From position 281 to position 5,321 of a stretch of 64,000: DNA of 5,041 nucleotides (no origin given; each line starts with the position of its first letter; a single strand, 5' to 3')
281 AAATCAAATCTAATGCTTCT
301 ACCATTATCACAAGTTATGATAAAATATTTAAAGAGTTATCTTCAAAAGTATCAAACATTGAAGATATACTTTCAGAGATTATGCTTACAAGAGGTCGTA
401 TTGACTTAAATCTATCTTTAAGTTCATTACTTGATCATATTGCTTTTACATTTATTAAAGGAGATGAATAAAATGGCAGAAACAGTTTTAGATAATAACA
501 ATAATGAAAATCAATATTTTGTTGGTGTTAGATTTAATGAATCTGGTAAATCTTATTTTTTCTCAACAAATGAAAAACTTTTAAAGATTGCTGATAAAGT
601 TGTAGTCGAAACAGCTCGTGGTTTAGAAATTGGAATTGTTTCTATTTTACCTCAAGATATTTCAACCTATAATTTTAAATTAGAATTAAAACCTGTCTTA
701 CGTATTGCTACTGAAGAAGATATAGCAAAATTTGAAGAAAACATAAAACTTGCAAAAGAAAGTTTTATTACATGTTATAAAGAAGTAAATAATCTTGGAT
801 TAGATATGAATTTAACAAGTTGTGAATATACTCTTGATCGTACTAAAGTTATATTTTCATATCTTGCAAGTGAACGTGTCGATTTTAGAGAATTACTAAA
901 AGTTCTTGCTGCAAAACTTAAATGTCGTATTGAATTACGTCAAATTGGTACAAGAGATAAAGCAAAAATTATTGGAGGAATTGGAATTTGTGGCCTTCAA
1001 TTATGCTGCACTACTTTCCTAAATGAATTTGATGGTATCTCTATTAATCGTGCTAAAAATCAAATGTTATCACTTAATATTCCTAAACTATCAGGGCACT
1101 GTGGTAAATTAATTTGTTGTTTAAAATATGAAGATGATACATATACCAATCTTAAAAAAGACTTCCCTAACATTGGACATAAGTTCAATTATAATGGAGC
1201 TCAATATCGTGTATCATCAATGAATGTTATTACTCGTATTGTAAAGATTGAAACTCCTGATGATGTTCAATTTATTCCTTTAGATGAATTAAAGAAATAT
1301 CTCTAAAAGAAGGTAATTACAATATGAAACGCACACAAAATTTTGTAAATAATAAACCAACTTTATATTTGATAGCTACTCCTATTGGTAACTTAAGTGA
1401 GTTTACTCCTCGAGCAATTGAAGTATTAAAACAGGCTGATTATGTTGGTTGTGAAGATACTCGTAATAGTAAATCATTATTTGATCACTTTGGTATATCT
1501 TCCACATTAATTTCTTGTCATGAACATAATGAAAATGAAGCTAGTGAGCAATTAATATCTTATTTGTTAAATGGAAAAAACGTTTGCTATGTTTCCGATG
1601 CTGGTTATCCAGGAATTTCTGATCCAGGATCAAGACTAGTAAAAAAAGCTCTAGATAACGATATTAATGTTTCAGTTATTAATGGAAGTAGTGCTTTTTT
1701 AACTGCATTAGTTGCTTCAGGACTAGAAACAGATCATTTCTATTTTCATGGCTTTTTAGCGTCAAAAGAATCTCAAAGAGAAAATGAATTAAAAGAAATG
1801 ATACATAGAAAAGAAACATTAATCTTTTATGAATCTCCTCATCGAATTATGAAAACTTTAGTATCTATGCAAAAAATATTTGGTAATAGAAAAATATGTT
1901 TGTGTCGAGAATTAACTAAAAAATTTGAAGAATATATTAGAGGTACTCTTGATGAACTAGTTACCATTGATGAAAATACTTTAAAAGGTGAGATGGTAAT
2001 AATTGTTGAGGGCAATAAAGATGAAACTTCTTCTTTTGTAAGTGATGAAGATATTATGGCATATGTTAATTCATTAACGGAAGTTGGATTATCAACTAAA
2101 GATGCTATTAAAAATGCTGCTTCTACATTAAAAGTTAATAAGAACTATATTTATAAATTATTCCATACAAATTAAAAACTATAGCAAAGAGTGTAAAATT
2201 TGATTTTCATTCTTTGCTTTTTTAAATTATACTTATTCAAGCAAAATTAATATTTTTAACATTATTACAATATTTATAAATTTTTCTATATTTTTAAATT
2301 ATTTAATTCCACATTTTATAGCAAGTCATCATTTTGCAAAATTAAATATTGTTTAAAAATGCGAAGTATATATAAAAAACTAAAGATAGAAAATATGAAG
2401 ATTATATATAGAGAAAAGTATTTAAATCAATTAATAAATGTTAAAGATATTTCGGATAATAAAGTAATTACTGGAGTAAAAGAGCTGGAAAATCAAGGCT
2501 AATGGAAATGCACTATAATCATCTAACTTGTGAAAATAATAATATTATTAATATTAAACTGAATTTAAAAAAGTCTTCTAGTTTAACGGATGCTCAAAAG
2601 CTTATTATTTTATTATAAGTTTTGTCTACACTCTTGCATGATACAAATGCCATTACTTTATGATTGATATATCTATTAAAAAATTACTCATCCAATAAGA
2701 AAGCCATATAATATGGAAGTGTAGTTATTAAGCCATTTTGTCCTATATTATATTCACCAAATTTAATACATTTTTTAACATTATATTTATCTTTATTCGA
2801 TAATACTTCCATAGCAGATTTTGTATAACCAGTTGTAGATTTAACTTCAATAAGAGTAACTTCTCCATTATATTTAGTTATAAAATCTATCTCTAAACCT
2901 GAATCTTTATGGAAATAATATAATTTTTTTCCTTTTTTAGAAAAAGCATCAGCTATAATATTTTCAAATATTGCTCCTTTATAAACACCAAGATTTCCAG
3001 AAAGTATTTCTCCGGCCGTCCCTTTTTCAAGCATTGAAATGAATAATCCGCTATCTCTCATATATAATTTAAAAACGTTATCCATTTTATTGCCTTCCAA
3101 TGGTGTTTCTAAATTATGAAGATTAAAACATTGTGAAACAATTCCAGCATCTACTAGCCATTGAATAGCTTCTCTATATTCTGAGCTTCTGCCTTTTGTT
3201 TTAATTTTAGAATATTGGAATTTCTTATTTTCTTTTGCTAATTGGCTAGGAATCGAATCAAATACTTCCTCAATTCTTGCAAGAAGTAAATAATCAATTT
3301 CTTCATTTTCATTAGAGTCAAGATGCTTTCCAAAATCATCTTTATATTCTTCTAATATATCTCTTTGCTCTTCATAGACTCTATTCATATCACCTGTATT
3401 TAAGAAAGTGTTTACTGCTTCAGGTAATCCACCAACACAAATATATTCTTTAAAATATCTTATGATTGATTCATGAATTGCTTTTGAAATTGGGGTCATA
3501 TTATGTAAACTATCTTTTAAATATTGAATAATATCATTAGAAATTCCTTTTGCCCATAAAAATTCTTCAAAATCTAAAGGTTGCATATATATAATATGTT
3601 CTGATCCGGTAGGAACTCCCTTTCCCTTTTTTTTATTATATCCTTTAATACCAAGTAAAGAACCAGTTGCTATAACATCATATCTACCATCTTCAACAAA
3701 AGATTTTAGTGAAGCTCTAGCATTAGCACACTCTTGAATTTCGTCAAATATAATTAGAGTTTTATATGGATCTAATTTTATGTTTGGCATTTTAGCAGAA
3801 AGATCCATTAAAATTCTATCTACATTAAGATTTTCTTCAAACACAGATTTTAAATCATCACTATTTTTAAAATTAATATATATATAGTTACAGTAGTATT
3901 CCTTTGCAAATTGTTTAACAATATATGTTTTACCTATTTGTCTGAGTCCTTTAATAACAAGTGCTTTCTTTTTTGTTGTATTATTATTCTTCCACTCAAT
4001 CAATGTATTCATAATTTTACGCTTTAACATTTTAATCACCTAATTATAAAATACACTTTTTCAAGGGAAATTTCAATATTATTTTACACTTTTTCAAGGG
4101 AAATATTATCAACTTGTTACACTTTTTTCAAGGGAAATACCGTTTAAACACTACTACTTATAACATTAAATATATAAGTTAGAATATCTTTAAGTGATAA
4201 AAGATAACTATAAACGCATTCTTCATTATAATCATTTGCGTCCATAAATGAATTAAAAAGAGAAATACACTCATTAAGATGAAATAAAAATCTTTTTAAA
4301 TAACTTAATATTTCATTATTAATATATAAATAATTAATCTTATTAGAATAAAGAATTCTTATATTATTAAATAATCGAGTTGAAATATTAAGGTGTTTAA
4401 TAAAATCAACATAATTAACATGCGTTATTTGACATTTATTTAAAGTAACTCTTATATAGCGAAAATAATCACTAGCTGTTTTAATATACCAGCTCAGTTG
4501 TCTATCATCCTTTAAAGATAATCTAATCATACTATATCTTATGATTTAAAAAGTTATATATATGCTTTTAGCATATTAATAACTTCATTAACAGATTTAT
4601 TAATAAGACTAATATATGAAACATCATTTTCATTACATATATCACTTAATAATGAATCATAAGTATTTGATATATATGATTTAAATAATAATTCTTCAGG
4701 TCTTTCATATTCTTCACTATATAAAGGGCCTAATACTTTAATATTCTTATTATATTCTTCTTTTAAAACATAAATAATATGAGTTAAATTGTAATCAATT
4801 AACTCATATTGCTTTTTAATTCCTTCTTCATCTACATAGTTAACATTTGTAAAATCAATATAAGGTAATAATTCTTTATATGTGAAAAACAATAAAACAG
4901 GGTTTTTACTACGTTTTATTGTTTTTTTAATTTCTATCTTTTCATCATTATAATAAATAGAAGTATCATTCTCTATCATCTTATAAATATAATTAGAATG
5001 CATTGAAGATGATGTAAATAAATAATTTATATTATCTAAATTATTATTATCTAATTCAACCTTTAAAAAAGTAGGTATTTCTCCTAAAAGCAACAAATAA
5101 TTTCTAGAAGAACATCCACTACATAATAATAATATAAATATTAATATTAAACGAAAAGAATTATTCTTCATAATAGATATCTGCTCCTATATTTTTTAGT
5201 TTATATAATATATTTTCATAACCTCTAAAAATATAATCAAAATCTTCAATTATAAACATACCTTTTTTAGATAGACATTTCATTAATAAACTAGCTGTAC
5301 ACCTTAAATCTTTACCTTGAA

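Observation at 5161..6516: Seven in-frame copies of a 23-bp palindromic element inside the essential gene murA (RPE-like behaviour)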

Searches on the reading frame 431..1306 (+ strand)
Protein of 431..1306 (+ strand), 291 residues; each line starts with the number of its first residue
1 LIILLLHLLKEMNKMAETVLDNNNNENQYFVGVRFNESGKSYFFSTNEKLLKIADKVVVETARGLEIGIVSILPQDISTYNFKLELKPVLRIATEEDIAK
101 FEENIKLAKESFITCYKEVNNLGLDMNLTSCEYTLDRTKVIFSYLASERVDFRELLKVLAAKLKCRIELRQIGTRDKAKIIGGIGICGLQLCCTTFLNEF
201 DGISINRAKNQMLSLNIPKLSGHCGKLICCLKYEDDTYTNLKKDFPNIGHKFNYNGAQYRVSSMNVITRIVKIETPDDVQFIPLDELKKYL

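Call 31: search_protein_families(library=pfam, proteins=[window:431-1306:+], max_evalue=0.001)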
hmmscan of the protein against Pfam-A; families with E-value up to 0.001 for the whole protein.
window:431-1306:+ (291 aa): 1 family
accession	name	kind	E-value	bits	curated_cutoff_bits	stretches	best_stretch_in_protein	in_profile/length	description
PF04468.17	PSP1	-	6.7e-30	103.7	27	1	87-172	1-86/86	PSP1 C-terminal conserved region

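Call 67: find_encoding_contigs(protein=window:431-1306:+, flank=10000, max_places=2)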
Protein window:431-1306:+ (291 aa): no gene with exactly this product is on record in the collection.

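Call 69: find_encoding_contigs(protein=window:473-1306:+, flank=10000, max_places=2)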
Protein window:473-1306:+ (277 aa): 2 contigs read that carry it; 1 place shown.
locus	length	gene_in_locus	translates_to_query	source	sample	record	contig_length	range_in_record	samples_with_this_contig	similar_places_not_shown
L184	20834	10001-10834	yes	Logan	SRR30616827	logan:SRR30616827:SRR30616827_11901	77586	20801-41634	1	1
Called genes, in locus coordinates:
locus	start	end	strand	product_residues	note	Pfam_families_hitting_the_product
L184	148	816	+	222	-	PF13310:Virulence_RhuM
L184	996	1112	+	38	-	-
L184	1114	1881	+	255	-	PF12844:HTH_19, PF13560:HTH_31 (weak), PF01381:HTH_3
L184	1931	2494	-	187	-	PF01242:PTPS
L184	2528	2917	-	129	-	PF01475:FUR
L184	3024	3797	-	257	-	PF14808:TMEM164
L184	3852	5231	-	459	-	PF13173:AAA_14, PF13635:DUF4143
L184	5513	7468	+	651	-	PF05496:RuvB_N (faint), PF13177:DNA_pol3_delta2, PF13604:AAA_30 (faint), PF00004:AAA, PF07728:AAA_5 (weak), PF13401:AAA_22 (weak), PF22608:DNAX_ATPase_lid, PF12169:DNA_pol3_gamma3, +1 more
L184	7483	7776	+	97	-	PF02575:YbaB_DNA_bd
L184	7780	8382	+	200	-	PF21176:RecR_HhH, PF02132:RecR_ZnF (weak), PF01751:Toprim, PF13662:Toprim_4, PF21175:RecR_C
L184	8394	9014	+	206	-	PF01712:dNK (faint), PF02223:Thymidylate_kin, PF13238:AAA_18 (weak), PF13401:AAA_22 (faint), PF13521:AAA_28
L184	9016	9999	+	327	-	PF13177:DNA_pol3_delta2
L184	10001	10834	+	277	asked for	PF04468:PSP1, PF28472:PSP1_3rd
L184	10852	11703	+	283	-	PF00590:TP_methylase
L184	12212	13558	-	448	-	PF13173:AAA_14, PF13635:DUF4143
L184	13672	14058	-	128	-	-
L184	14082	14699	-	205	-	-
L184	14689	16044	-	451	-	PF00275:EPSP_synthase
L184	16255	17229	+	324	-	-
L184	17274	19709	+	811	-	-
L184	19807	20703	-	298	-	-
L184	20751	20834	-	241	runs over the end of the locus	PF01048:PNP_UDP_1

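Call 73: search_protein_families(library=ncbifam, proteins=[L184:2528-2917:-, L184:1114-1881:+], max_evalue=0.001)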
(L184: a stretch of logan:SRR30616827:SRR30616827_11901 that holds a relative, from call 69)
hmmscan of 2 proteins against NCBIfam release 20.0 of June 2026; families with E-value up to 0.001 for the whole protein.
L184:2528-2917:- (129 aa): 10 families
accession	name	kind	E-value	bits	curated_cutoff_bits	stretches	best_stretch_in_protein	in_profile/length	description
NF052545.1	TransRegPerRClab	equivalog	1.4e-22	80.2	180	1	3-126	14-137/138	transcriptional regulator PerR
NF047406.1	TransRegPerRTherm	equivalog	1.1e-21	77.5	200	1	1-128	3-130/130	manganese-dependent transcriptional regulator PerR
NF051892.1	TransRegFurBacil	equivalog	1.2e-15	57.9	220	1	3-128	18-148/149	ferric iron uptake transcriptional regulator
NF047462.1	FUR_perox_PerRA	exception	2.7e-13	50.6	200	1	11-95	26-110/142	peroxide-responsive transcriptional repressor PerRA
NF045677.1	FeRespRegIrr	equivalog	1.9e-09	37.7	170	1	18-92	26-100/127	Fur family transcriptional regulator Irr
NF047461.1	FUR_perox_PerRB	exception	7.3e-09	35.7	250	1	5-118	29-140/143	peroxide-responsive transcriptional repressor PerRB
NF045678.1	TransRegIrrA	equivalog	1.2e-08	34.9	150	1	19-92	36-109/138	iron response transcriptional regulator IrrA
NF051891.1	TransRegFurHelico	equivalog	5.9e-07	29.5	200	1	6-125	27-147/148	ferric iron uptake transcriptional regulator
NF006999.0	PRK09462.1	equivalog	5.9e-05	22.7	146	1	4-122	15-135/148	ferric iron uptake transcriptional regulator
NF008646.0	PRK11639.1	equivalog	0.00011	22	167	1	3-125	23-148/171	zinc uptake transcriptional repressor Zur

L184:1114-1881:+ (255 aa): 6 families
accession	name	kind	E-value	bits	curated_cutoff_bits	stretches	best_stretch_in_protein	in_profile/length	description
NF047948.1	male_kill_WMK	equivalog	1.3e-07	31.4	300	1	3-70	161-227/300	WO male-killing family protein Wmk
NF041951.1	phage_RstR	subfamily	1.4e-05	25.3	80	1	5-72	3-69/108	RstR family transcriptional repressor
TIGR03070.1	couple_hipB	subfamily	4.9e-05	23.2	71.65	1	4-54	2-51/58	type II toxin-antitoxin system Y4mF family antitoxin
NF041575.1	antitoxPezA_Strep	equivalog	8.7e-05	22.5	290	1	5-66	2-62/158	type II toxin-antitoxin system antitoxin PezA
NF007271.0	PRK09726.1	equivalog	0.00021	21.2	79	1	6-62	14-69/88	type II toxin-antitoxin system antitoxin HipB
NF003162.0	PRK04140.1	equivalog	0.00075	18.6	263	0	6-53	128-174/317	transcriptional regulator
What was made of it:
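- On Dyad-symmetric operator or binding-site array: A PerR-like Fur-family gene lies about 12 kb away (calls 69, 73), but its expected box geometry does not fit.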

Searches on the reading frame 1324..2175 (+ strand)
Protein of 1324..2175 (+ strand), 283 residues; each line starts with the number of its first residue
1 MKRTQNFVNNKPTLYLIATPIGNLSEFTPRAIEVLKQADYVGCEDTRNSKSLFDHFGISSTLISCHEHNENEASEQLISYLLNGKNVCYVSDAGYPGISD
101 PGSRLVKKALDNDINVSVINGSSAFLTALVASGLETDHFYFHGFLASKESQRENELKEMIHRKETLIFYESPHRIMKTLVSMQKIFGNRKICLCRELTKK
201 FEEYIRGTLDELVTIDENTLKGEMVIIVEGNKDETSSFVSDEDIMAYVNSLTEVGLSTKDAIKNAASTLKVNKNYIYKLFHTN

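Call 31: search_protein_families(library=pfam, proteins=[window:1324-2175:+], max_evalue=0.001)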
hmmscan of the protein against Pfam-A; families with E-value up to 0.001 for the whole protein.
window:1324-2175:+ (283 aa): 1 family
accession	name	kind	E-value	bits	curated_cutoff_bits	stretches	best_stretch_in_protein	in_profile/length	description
PF00590.25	TP_methylase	-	1.2e-34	120.6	27.8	1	13-212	1-211/212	Tetrapyrrole (Corrin/Porphyrin) Methylases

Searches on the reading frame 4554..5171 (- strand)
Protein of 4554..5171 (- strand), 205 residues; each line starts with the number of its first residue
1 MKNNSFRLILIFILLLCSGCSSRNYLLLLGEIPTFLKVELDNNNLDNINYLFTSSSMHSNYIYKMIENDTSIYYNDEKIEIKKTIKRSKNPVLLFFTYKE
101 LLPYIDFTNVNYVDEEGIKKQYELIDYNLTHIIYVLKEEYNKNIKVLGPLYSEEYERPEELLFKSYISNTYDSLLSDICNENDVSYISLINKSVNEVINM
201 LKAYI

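Call 7: search_protein_families(library=pfam, proteins=[window:4554-5171:-], max_evalue=0.01)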
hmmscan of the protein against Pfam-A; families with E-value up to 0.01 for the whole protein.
window:4554-5171:- (205 aa): 1 family
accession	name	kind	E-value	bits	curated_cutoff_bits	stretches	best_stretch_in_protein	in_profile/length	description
PF18994.6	Prophage_tailD1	-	0.0056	17.3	23.6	1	31-90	15-73/84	Prophage endopeptidase tail N-terminal domain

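Call 73: search_protein_families(library=ncbifam, proteins=[window:4554-5171:-], max_evalue=0.001)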
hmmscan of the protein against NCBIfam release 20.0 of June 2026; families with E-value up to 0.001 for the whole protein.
window:4554-5171:- (205 aa): 0 families
